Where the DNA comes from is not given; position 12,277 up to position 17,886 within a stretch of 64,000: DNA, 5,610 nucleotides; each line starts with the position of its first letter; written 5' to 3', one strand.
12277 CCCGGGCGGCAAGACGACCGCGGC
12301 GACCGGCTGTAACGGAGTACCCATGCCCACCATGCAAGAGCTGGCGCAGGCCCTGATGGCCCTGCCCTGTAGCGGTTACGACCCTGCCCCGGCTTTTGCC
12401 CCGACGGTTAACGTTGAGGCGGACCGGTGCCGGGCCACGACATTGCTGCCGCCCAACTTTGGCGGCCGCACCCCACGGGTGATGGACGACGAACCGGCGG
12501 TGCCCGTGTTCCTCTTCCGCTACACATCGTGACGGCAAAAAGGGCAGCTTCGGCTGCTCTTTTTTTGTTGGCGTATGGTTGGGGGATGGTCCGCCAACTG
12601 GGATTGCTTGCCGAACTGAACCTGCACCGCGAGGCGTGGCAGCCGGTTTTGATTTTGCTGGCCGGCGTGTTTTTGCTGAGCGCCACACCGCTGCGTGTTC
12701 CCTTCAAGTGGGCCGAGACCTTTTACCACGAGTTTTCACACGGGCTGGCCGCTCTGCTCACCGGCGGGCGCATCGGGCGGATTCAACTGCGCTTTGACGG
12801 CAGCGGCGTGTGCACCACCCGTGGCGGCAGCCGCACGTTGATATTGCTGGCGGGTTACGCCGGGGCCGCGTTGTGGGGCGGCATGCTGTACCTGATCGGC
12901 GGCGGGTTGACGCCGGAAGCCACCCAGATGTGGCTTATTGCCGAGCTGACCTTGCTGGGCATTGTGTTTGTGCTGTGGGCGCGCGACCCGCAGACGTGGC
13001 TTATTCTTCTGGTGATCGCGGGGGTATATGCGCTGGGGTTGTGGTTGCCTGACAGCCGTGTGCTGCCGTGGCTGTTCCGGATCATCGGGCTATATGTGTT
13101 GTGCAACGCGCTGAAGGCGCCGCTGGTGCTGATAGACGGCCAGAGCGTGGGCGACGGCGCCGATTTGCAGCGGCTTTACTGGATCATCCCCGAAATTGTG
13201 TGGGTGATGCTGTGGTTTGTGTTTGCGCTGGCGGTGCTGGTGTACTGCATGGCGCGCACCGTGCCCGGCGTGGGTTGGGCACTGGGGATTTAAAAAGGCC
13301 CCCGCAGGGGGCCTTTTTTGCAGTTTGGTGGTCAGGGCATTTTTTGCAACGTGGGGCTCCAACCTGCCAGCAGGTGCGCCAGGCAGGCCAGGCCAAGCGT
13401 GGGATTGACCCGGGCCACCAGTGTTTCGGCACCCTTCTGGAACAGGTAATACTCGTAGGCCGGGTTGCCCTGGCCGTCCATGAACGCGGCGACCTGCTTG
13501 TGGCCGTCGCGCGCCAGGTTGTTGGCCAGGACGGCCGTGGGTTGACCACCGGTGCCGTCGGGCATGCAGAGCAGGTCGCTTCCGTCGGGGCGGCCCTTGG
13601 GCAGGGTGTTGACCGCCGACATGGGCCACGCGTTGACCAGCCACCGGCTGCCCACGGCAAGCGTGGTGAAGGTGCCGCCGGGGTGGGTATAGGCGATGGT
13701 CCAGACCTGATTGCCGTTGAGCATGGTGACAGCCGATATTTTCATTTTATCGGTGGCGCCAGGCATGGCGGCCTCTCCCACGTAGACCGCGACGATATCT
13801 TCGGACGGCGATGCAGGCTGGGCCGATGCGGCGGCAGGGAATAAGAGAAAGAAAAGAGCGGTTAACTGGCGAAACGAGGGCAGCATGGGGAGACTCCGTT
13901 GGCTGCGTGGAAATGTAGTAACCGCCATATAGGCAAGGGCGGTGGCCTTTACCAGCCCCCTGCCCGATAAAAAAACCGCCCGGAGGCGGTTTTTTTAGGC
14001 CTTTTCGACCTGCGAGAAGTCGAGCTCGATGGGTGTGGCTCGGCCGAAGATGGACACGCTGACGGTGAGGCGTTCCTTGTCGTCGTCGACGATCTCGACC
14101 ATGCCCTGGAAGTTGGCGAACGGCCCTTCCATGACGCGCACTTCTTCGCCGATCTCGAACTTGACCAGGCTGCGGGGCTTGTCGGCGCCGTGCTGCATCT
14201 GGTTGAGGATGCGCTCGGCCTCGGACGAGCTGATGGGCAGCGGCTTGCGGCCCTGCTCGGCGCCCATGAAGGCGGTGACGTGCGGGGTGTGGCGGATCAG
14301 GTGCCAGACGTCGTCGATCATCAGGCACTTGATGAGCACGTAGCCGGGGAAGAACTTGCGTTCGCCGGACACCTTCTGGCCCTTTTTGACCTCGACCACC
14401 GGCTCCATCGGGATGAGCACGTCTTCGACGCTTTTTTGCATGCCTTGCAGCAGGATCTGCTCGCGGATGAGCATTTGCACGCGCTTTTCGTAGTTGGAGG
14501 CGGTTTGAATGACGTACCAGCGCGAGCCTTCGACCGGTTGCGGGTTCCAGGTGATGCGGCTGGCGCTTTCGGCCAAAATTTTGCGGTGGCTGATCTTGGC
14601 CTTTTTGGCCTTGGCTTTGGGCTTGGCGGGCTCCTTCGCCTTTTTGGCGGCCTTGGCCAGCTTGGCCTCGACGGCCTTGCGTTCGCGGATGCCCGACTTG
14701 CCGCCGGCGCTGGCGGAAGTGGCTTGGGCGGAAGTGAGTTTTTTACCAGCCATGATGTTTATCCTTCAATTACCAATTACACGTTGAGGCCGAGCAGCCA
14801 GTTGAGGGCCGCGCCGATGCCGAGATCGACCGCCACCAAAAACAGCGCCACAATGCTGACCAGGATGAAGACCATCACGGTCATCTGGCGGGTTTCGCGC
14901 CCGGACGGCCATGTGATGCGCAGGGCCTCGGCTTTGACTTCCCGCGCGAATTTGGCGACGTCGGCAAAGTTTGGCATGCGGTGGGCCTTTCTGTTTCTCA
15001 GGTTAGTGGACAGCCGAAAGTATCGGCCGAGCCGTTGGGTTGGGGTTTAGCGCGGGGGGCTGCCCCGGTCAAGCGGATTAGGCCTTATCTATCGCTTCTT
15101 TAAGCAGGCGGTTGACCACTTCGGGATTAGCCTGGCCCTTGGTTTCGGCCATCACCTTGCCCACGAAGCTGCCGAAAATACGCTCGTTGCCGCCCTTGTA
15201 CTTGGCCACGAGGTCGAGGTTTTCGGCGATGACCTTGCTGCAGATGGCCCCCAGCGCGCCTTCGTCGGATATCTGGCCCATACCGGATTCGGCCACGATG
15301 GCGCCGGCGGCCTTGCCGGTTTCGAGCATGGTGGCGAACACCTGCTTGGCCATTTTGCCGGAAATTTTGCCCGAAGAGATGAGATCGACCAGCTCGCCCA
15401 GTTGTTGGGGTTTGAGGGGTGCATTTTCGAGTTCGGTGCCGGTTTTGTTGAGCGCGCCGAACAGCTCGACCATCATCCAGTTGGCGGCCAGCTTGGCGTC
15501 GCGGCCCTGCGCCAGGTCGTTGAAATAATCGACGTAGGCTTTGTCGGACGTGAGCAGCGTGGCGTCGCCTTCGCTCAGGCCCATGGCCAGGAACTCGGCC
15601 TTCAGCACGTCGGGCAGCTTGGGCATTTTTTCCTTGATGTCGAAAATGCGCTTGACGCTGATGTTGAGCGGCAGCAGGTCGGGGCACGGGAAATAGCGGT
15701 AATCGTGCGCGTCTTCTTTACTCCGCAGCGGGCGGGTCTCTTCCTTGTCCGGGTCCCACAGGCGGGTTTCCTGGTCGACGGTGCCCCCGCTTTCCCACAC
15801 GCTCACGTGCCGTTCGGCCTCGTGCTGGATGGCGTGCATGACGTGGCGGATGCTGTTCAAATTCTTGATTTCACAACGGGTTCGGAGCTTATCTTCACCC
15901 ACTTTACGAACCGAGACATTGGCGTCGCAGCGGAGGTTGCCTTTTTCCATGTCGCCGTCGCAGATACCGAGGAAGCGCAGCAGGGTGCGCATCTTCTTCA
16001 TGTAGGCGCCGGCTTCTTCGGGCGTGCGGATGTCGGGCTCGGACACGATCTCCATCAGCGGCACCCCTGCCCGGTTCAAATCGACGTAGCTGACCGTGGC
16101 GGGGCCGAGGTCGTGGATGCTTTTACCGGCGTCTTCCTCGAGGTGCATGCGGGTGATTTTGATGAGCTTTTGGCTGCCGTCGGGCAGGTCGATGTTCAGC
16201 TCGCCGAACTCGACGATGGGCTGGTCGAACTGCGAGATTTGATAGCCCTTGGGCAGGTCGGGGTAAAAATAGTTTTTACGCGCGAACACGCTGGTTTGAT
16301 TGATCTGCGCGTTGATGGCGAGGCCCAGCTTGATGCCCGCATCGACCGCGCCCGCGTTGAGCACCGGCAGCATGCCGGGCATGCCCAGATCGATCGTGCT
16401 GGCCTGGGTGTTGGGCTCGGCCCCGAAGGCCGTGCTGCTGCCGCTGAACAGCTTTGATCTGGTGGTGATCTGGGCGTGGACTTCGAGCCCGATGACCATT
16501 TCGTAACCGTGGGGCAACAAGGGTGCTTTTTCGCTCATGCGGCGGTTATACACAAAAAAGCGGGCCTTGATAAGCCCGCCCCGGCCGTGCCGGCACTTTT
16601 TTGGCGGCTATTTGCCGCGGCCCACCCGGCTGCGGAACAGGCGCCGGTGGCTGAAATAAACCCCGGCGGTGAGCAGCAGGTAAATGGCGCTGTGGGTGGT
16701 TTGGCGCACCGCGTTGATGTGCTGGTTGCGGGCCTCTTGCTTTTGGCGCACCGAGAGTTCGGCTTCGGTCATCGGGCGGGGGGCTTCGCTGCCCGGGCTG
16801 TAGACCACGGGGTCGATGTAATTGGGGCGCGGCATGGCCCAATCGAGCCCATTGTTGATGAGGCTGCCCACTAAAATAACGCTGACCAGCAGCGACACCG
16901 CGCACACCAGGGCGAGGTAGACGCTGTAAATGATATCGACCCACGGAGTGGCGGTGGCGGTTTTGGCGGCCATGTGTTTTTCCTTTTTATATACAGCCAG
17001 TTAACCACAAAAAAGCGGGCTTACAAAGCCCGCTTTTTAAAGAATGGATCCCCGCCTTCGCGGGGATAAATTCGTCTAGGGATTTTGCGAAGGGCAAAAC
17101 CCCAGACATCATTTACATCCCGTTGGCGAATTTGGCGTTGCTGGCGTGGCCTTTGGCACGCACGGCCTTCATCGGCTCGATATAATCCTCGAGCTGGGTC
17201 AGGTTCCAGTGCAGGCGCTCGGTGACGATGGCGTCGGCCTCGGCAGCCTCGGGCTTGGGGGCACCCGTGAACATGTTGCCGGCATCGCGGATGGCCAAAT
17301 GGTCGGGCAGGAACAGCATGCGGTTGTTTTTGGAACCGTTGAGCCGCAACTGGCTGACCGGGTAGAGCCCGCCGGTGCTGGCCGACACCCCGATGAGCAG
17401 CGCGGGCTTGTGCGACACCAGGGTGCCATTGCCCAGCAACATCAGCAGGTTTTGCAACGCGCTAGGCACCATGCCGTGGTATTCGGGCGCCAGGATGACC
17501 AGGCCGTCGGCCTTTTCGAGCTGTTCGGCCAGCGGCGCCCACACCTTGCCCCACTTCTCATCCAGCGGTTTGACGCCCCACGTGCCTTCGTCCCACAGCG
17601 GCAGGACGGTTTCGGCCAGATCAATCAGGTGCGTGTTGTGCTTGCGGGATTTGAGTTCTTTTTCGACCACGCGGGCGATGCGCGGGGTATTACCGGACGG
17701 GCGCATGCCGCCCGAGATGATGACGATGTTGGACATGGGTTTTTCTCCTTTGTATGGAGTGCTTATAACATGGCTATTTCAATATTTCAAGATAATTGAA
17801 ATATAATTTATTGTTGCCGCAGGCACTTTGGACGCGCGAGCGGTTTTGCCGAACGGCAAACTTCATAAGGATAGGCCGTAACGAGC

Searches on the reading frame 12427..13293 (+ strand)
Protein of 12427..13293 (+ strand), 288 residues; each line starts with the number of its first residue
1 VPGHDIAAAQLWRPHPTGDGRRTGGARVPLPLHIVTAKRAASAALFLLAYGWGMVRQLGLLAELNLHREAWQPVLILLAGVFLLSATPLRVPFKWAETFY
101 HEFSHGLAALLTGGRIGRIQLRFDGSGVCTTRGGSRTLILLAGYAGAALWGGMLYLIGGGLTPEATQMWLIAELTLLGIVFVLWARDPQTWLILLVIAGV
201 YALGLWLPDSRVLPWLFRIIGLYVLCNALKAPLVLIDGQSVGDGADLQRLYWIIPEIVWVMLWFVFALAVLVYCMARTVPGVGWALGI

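Call 15: search_protein_families(library=pfam, proteins=[window:12427-13293:+], max_evalue=0.001)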
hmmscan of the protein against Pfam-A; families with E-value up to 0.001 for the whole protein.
window:12427-13293:+ (288 aa): 1 family
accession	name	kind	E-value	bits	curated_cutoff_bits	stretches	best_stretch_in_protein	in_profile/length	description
PF13398.12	Peptidase_M50B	-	2.6e-37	128.9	26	1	76-273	3-200/201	Peptidase M50B-like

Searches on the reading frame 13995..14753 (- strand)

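Call 15: search_protein_families(library=pfam, proteins=[window:13995-14753:-], max_evalue=0.001)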
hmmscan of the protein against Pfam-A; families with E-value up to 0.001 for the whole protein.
window:13995-14753:- (252 aa): 2 families
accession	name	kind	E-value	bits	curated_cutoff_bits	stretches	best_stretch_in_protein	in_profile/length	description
PF02357.24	NusG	-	2e-25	89.6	22.2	1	78-183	2-93/93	Transcription termination factor nusG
PF00467.35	KOW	-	1e-06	28.8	22.3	1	202-231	2-31/32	KOW motif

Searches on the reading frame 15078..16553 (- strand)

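Call 15: search_protein_families(library=pfam, proteins=[window:15078-16553:-], max_evalue=0.001)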
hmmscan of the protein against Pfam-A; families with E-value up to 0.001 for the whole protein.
window:15078-16553:- (491 aa): 2 families
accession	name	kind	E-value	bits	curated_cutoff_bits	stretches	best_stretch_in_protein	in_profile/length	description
PF02934.20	GatB_N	-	4.2e-118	394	23.4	1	19-301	1-274/277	GatB/GatE catalytic domain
PF02637.23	GatB_Yqey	-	8.1e-50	169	27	1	342-488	1-148/148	GatB domain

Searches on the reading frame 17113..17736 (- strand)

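Call 15: search_protein_families(library=pfam, proteins=[window:17113-17736:-], max_evalue=0.001)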
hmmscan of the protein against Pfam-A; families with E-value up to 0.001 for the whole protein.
window:17113-17736:- (207 aa): 2 families
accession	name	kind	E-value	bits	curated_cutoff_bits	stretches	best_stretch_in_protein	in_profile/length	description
PF03358.20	FMN_red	-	2.1e-27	96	24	1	3-150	2-148/152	NADPH-dependent FMN reductase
PF02525.22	Flavodoxin_2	-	2.1e-06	28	27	1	3-96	2-98/198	Flavodoxin-like fold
